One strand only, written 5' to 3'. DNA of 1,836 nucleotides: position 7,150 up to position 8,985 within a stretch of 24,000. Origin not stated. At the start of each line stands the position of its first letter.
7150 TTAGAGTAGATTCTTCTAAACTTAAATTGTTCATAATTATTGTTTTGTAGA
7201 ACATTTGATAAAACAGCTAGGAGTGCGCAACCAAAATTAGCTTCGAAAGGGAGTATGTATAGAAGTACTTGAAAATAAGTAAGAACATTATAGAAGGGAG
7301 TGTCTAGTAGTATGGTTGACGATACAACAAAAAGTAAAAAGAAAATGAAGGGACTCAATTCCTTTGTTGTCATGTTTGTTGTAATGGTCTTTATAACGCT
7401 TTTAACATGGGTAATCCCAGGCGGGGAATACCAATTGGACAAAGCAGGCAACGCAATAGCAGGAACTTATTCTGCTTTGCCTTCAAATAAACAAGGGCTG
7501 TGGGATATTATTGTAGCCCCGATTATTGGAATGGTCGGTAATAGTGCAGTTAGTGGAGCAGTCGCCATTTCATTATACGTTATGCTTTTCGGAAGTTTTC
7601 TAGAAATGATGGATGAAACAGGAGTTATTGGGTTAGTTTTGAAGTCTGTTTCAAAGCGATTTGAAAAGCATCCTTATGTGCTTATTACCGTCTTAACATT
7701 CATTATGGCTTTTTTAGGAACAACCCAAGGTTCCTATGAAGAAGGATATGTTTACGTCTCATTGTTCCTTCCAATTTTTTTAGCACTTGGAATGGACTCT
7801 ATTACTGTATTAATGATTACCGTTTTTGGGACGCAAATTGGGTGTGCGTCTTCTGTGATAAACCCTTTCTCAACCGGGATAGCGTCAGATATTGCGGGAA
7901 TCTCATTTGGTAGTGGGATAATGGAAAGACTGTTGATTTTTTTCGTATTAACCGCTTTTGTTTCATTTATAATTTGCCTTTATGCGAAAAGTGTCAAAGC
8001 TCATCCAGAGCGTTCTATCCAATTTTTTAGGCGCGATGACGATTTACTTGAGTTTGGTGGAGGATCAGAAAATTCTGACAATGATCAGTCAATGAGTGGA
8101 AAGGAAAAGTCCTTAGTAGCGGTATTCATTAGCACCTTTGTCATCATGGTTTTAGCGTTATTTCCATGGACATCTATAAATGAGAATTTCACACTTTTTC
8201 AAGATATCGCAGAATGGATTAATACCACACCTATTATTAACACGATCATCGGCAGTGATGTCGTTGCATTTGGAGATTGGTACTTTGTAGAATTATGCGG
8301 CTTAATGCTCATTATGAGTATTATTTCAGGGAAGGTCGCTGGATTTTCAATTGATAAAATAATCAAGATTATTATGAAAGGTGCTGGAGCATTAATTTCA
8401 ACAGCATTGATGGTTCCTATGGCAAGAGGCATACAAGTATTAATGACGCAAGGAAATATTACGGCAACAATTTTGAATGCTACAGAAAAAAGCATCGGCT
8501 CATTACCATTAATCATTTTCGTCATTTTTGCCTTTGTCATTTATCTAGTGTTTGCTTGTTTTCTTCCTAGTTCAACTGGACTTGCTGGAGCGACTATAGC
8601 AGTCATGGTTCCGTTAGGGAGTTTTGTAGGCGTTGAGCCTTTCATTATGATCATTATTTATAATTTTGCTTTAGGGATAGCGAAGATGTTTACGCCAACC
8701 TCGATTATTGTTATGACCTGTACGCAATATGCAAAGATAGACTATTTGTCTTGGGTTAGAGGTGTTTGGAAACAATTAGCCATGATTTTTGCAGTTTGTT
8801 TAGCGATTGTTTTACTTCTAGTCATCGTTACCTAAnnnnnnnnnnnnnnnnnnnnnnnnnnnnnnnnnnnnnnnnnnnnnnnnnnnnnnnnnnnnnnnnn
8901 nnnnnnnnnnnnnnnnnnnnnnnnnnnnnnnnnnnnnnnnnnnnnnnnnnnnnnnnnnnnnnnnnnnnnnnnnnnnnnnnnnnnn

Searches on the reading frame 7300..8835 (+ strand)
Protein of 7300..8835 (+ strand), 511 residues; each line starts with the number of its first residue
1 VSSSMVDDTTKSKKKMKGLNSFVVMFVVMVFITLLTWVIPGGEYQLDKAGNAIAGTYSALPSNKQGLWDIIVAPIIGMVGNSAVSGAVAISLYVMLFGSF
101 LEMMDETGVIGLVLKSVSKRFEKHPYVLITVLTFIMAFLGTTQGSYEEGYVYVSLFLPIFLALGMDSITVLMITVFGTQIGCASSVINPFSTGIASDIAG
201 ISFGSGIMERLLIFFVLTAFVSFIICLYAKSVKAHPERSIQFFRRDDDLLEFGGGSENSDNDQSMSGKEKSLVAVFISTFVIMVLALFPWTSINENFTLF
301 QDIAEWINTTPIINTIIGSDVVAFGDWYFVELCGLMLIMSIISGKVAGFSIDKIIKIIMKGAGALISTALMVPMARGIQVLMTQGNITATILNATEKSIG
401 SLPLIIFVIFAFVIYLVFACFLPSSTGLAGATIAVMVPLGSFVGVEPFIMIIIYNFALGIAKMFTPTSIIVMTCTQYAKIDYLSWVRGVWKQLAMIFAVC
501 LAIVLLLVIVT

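Call 3: search_protein_families(library=ncbifam, proteins=[window:7300-8835:+])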
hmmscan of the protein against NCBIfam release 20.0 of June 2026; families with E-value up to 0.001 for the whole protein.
window:7300-8835:+ (511 aa): 1 family
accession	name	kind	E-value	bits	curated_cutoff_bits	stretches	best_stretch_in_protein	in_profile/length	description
NF008611.1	PRK11588.1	equivalog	2.7e-50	171.5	500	2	71-318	79-315/492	putative basic amino acid antiporter YfcC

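Call 4: search_protein_families(library=pfam, proteins=[window:7300-8835:+])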
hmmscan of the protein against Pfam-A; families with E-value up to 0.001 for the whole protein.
window:7300-8835:+ (511 aa): 1 family
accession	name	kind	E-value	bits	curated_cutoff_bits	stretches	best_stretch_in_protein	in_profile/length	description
PF03606.21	DcuC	-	4.5e-77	260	23.1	1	21-508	4-460/461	C4-dicarboxylate anaerobic carrier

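Call 62: search_solved_structures(query=window:7300-8835:+, max_evalue=0.001)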
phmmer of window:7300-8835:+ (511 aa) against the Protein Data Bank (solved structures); distinct sequences matched with E-value up to 0.001: 0.
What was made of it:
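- Tried and rejected: It has no solved relative (call 62).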
